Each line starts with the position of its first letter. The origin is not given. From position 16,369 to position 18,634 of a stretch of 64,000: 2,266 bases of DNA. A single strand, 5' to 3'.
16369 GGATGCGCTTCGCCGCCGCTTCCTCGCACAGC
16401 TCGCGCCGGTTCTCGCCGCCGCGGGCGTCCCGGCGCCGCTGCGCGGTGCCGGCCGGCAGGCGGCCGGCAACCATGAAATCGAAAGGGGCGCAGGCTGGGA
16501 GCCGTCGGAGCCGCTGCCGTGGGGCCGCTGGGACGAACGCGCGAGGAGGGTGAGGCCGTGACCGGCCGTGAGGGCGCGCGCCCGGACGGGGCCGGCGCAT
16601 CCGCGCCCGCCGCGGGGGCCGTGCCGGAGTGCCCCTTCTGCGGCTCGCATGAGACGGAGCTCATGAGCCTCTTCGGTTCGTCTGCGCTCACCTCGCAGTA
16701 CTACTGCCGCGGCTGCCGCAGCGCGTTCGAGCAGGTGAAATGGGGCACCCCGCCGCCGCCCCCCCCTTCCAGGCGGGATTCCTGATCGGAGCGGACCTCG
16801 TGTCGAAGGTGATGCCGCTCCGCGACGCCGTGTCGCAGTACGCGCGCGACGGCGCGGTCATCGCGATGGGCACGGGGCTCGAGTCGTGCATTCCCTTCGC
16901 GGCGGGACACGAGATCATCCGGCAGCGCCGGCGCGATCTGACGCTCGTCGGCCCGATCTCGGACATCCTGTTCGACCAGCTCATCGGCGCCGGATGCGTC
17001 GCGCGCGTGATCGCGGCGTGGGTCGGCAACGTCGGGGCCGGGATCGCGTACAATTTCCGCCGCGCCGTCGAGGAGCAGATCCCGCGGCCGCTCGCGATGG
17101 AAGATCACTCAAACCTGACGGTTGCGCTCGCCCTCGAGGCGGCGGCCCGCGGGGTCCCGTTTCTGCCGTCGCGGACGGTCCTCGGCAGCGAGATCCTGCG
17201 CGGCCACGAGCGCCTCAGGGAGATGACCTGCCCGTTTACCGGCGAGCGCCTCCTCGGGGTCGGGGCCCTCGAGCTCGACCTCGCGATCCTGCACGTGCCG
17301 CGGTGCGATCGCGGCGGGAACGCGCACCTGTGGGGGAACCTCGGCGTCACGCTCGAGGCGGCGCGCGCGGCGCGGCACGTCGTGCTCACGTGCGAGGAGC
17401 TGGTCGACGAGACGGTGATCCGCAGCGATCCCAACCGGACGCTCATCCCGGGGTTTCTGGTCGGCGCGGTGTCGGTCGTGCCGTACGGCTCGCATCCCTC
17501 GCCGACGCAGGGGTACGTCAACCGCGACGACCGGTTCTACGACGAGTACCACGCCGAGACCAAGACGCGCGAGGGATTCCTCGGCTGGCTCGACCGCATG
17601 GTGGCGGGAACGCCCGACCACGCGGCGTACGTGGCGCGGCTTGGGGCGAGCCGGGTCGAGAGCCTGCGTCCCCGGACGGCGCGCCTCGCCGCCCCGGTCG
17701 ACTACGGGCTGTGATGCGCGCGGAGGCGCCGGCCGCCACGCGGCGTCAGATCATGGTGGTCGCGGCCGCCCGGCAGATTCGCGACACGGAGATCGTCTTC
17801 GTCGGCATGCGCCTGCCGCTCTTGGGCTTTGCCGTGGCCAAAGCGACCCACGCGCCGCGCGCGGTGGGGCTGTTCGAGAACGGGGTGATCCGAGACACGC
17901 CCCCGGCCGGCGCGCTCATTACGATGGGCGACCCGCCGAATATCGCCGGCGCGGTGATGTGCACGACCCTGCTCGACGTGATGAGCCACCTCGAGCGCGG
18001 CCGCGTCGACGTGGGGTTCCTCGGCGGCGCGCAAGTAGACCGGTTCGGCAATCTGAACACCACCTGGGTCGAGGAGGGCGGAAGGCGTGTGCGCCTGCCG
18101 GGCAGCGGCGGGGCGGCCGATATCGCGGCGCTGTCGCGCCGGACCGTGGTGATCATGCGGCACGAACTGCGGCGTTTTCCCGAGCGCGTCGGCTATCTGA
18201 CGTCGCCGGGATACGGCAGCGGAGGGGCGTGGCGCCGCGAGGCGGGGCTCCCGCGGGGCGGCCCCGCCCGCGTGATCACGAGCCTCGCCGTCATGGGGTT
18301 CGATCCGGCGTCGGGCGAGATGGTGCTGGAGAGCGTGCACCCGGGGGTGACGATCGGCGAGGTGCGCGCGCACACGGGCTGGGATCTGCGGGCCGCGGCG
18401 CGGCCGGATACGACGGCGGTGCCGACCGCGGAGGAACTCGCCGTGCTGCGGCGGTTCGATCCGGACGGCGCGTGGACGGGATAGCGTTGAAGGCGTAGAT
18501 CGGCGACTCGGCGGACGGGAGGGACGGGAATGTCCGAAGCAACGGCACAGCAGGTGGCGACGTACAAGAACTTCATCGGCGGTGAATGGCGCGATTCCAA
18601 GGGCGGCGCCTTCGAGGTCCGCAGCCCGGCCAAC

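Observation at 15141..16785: PaaD split into two genes separated by paaB and paaC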

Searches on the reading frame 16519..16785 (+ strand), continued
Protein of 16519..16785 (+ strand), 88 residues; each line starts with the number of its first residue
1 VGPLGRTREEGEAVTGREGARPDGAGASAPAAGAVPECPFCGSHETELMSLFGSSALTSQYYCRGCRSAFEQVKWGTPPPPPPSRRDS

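Call 64: fold_search(model_id=the predicted structure, library=pdb)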
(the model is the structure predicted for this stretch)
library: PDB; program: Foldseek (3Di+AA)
matches with E <= 10: 194; with E <= 0.001: 0
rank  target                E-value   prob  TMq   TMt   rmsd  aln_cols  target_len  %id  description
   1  8xuf_C                9.1e-02  1.00  0.45  0.64   1.6        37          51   22  CDF1 Dof domain in palindromic-bound complex with DNA duplex (released 2025-03-12)
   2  9gex_B                9.1e-02  0.99  0.39  0.22   3.5        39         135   26  Escherichia coli NrdR with unocuppied outer nucleotide-binding site (released 2026-02-18)
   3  9gex_C                1.0e-01  0.99  0.39  0.21   3.5        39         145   26  Escherichia coli NrdR with unocuppied outer nucleotide-binding site (released 2026-02-18)
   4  9fxk_F                1.7e-01  0.97  0.40  0.21   3.5        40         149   25  Transcription repressor NrdR from E. coli, AMPPNP/ATP-bound state (released 2025-03-19)
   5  9gex_D                1.9e-01  0.97  0.38  0.21   3.6        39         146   26  Escherichia coli NrdR with unocuppied outer nucleotide-binding site (released 2026-02-18)
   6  5jb3_8                2.2e-01  0.95  0.39  0.24   2.5        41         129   27  Cryo-EM structure of a full archaeal ribosomal translation initiation complex in the P-REMOTE conformation (released 2016-11-30)
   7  8b3d_M                2.6e-01  0.87  0.37  0.42   3.1        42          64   19  Structure of the Pol II-TCR-ELOF1 complex. (released 2023-09-27)
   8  9fxk_A                2.8e-01  0.96  0.40  0.21   3.5        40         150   25  Transcription repressor NrdR from E. coli, AMPPNP/ATP-bound state (released 2025-03-19)
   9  9gex_A                2.8e-01  0.95  0.39  0.20   3.5        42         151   24  Escherichia coli NrdR with unocuppied outer nucleotide-binding site (released 2026-02-18)
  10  9a6n_B                3.0e-01  0.91  0.38  0.20   3.1        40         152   20  Integrative model of SOJ-NRDR by crosslinking MS and deep learning (released 2024-09-18)
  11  8ppl_Is               3.0e-01  0.89  0.39  0.20   3.7        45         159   22  MERS-CoV Nsp1 bound to the human 43S pre-initiation complex (released 2023-10-18)
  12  6hls_I                3.2e-01  0.44  0.36  0.27  12.1        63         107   27  Yeast apo RNA polymerase I* (released 2019-04-03)
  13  6upy_I                3.5e-01  0.91  0.43  0.28   4.2        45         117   20  RNA polymerase II elongation complex with 5-guanidinohydantoin lesion in state 2E (released 2020-06-10)
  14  6upx_I                4.5e-01  0.90  0.42  0.28   3.7        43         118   21  RNA polymerase II elongation complex with 5-guanidinohydantoin lesion in state 1 (released 2020-06-10)
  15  8xrm_Q                4.5e-01  0.54  0.32  0.37   5.3        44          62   20  RNA polymerase II elongation complex with DSIF, SPT6, and ELOF1 transcribing genomic DNA extracted from human nuclei (released 2025-05-07)
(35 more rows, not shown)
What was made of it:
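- On Rubredoxin (considered for the electron-carrier reading): The top PDB fold matches are zinc ribbons (call 64).
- Closest known: Small Cys4 zinc-ribbon accessory subunits such as VdcD of UbiD-type decarboxylases. Same: A protein of about 60-75 aa with a three-stranded Cys4 ribbon, encoded next to an enzyme of aromatic-acid metabolism (call 64).
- Among weak fold matches is VdcD, the small zinc-ribbon subunit of a UbiD-type decarboxylase (call 64). The best fold matches are classical zinc ribbons (call 64).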

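Call 65: get_annotated_region(hit=H69, flank=5000)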
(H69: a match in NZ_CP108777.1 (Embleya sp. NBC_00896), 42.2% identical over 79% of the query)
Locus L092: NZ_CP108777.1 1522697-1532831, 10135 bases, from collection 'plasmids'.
description: Embleya sp. NBC_00896 plasmid unnamed1, complete sequence
organism: Embleya sp. NBC_00896 (NCBI taxid 2975961)
taxonomy: Bacteria; Actinomycetota; Actinomycetes; Kitasatosporales; Streptomycetaceae; Embleya; Embleya sp. NBC 00896
host: -; source: -; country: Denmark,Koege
typing (MOB-suite, as given by PLSDB): non-mobilizable
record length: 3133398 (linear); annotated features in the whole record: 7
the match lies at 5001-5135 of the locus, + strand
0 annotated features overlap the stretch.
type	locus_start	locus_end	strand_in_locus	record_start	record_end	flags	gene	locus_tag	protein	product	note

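Call 66: get_annotated_region(hit=H34, flank=5000)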
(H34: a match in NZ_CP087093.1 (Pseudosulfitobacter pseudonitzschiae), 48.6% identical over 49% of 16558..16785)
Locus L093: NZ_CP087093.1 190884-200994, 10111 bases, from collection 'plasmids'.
description: Pseudosulfitobacter pseudonitzschiae strain SC1-26 plasmid P3, complete sequence
organism: Pseudosulfitobacter pseudonitzschiae (NCBI taxid 1402135)
taxonomy: Bacteria; Pseudomonadota; Alphaproteobacteria; Rhodobacterales; Roseobacteraceae; Pseudosulfitobacter; Pseudosulfitobacter pseudonitzschiae
host: -; source: Skeletonema costatum,The surface seawater at the Pearl River Estuary; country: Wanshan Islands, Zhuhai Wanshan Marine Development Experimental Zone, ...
typing (MOB-suite, as given by PLSDB): non-mobilizable
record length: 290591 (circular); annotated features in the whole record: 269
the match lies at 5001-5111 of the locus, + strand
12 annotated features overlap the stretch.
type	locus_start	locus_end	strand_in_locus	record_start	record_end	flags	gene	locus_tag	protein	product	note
CDS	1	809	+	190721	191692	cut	-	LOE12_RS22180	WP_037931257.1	branched-chain amino acid ABC transporter permease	GO:0015803 - branched-chain amino acid transport [Evidence IEA]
CDS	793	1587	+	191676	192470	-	-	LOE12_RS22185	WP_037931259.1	ABC transporter ATP-binding protein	-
CDS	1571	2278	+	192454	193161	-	-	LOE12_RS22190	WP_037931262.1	ABC transporter ATP-binding protein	-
CDS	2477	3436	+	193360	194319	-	paaA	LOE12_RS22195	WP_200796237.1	1,2-phenylacetyl-CoA epoxidase subunit PaaA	GO:0010124 - phenylacetate catabolic process [Evidence IEA]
CDS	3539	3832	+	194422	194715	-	paaB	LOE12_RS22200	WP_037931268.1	1,2-phenylacetyl-CoA epoxidase subunit PaaB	GO:0010124 - phenylacetate catabolic process [Evidence IEA]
CDS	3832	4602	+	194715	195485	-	paaC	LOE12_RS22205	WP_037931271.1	1,2-phenylacetyl-CoA epoxidase subunit PaaC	GO:0010124 - phenylacetate catabolic process [Evidence IEA]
CDS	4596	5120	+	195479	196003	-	paaD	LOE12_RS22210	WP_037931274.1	1,2-phenylacetyl-CoA epoxidase subunit PaaD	GO:0010124 - phenylacetate catabolic process [Evidence IEA]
CDS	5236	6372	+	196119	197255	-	paaE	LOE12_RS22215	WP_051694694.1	1,2-phenylacetyl-CoA epoxidase subunit PaaE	GO:0010124 - phenylacetate catabolic process [Evidence IEA]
CDS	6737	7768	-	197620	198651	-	-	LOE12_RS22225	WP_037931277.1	phosphotransferase family protein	-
CDS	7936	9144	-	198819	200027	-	-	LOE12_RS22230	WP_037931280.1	acyl-CoA dehydrogenase family protein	-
CDS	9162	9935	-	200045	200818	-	-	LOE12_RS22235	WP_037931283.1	SDR family oxidoreductase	-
CDS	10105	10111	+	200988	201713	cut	-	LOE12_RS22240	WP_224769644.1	TetR/AcrR family transcriptional regulator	GO:0006355 - regulation of DNA-templated transcription [Evidence IEA]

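Call 67: get_annotated_region(hit=H14, flank=5000)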
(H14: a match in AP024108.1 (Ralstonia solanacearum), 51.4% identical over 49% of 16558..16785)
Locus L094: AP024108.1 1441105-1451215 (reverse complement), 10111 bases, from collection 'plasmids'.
description: Ralstonia solanacearum MAFF 241648 plasmid pMAFF241648 DNA, complete sequence
organism: Ralstonia solanacearum (NCBI taxid 305)
taxonomy: Bacteria; Pseudomonadota; Betaproteobacteria; Burkholderiales; Burkholderiaceae; Ralstonia; Ralstonia solanacearum
host: -; source: -; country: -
typing (MOB-suite, as given by PLSDB): mobilizable; relaxase MOBP
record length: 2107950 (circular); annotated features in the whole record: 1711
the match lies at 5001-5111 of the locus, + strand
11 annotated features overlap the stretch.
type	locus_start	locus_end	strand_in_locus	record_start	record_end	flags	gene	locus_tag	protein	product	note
CDS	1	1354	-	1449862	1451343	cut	-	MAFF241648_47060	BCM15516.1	hypothetical protein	-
CDS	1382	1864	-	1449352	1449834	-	-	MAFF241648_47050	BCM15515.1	hypothetical protein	-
CDS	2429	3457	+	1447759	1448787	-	paaA_2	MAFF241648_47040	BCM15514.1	phenylacetate-CoA oxygenase subunit PaaA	-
CDS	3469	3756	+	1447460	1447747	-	paaB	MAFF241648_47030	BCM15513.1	phenylacetate-CoA oxygenase subunit PaaB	-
CDS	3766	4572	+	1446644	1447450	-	paaC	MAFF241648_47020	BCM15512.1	phenylacetic acid degradation protein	-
CDS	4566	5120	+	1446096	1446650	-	paaD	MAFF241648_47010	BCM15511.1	phenylacetic acid degradation protein PaaD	-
CDS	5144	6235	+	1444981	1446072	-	paaE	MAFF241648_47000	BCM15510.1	phenylacetic acid degradation protein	-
CDS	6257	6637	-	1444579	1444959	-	-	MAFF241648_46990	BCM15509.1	hypothetical protein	-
CDS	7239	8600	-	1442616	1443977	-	-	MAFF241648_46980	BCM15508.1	DDE transposase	-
CDS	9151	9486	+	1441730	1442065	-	-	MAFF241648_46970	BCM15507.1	hypothetical protein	-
CDS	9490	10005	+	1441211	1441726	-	-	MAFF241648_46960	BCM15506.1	hypothetical protein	-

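Call 82: search_solved_structures(query=window:16558-16785:+, max_evalue=1)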
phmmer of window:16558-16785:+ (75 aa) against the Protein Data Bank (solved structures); distinct sequences matched with E-value up to 1: 4.
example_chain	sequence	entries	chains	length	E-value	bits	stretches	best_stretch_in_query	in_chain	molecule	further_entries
6zxw_H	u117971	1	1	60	0.21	15.3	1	24-73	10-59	Uncharacterized protein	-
8qsz_I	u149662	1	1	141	0.32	14.7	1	22-61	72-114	DNA-directed RNA polymerase II subunit RPB9,RBP9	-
3h0g_I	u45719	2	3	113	0.46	14.2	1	22-59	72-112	DNA-directed RNA polymerase II subunit RPB9 | RNA polymerase II subunit Rpb9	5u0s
4guq_A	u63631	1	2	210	0.91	13.3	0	38-70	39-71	Tumor protein p73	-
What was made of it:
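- Tried and rejected: The PDB sequence search for the ribbon gave nothing significant (call 82).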

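Call 84: find_homologous_proteins(query=L091:5944-6150:+, max_evalue=0.001)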
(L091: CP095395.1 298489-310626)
Query L091:5944-6150:+ (68 aa): 2 proteins with E <= 0.001 among 2 candidates.
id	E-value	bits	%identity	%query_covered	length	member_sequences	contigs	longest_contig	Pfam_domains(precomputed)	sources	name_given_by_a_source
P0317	7.8e-33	129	92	93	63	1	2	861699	PF23451.2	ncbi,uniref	ncbi:hypothetical protein [Natribaculum luteum]|uniref:PaaD-like zinc ribbon domain-containing prote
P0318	1.2e-14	71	56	93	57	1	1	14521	PF23451.2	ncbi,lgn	ncbi:MAG: hypothetical protein ACQETB_06360 [Halobacteriota archaeon]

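Call 85: find_encoding_contigs(protein=P0317, flank=9000, max_places=1)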
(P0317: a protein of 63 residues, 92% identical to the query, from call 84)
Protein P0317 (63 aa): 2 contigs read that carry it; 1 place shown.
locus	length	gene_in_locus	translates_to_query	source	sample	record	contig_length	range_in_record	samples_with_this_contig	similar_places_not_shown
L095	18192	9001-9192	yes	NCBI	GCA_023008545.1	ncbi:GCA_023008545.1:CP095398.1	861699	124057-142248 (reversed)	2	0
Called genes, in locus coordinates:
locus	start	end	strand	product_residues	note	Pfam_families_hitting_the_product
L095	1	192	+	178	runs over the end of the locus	-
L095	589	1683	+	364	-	PF08240:ADH_N, PF16912:Glu_dehyd_C, PF00107:ADH_zinc_N, PF13602:ADH_zinc_N_2 (weak)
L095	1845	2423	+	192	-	PF13302:Acetyltransf_3, PF00583:Acetyltransf_1, PF13420:Acetyltransf_4, PF13673:Acetyltransf_10, PF13508:Acetyltransf_7, PF08445:FR47 (weak)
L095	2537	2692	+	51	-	-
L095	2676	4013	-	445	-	PF02629:CoA_binding (weak), PF13380:CoA_binding_2, PF13607:Succ_CoA_lig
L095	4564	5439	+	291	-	PF01557:FAA_hydrolase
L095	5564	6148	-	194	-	-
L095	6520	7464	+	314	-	PF05138:PaaA_PaaC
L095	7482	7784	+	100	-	PF06243:PaaB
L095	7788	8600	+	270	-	PF05138:PaaA_PaaC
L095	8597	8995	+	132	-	PF01883:FeS_assembly_P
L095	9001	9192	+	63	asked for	PF23451:Zn_ribbon_PaaD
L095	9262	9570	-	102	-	-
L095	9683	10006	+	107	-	-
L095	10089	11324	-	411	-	PF00070:Pyr_redox (faint), PF01266:DAO (faint), PF01494:FAD_binding_3, PF07992:Pyr_redox_2 (faint)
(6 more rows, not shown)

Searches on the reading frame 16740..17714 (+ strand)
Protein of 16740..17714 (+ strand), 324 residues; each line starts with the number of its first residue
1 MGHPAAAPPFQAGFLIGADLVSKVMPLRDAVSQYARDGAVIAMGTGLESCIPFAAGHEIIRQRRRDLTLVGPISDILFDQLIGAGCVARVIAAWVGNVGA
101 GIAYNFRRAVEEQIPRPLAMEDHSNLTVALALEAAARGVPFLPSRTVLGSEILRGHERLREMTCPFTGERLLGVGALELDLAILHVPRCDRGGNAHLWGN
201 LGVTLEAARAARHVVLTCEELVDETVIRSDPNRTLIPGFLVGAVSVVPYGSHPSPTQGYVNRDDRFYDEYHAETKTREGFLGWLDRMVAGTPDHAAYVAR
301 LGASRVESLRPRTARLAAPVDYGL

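Call 5: search_protein_families(library=pfam, proteins=[window:16740-17714:+], max_evalue=0.01)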
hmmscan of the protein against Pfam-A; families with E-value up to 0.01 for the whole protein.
window:16740-17714:+ (324 aa): 1 family
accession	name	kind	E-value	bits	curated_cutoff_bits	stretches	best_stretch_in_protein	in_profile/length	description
PF01144.29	CoA_trans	-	2e-17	63.7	23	1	27-245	4-215/217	Coenzyme A transferase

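Call 6: search_protein_families(library=ncbifam, proteins=[window:16740-17714:+], max_evalue=0.01)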
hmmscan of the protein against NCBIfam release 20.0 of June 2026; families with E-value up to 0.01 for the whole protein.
window:16740-17714:+ (324 aa): 2 families
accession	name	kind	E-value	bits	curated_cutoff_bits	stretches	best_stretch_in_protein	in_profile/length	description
TIGR02429.1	pcaI_scoA_fam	subfamily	4.8e-06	26.1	128.5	1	28-244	10-216/222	3-oxoacid CoA-transferase subunit A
NF007394.0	PRK09920.1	equivalog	0.00048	19.8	315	1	22-244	3-213/219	acetate CoA-transferase subunit alpha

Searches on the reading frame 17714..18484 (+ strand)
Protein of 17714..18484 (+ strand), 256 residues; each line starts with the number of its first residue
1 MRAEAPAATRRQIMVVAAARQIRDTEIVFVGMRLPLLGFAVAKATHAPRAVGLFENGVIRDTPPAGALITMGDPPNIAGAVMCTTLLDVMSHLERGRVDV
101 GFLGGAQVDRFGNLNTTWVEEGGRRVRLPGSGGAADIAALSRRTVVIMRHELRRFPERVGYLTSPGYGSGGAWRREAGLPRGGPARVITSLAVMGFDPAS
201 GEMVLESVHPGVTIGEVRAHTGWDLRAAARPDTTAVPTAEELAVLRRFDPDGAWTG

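Call 5: search_protein_families(library=pfam, proteins=[window:17714-18484:+], max_evalue=0.01)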
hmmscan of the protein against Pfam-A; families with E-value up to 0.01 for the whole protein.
window:17714-18484:+ (256 aa): 1 family
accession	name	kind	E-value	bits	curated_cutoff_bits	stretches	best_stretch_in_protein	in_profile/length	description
PF01144.29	CoA_trans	-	4.5e-23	82.2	23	1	13-218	3-215/217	Coenzyme A transferase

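Call 6: search_protein_families(library=ncbifam, proteins=[window:17714-18484:+], max_evalue=0.01)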
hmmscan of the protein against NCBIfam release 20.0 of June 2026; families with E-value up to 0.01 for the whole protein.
window:17714-18484:+ (256 aa): 2 families
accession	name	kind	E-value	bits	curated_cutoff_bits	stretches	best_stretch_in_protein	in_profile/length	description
TIGR02428.1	pcaJ_scoB_fam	subfamily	9.7e-13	48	243.55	1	11-152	3-145/207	3-oxoacid CoA-transferase subunit B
NF012010.0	PRK15466.1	equivalog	0.0047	17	218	0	203-228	116-141/166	ethanolamine utilization microcompartment protein EutK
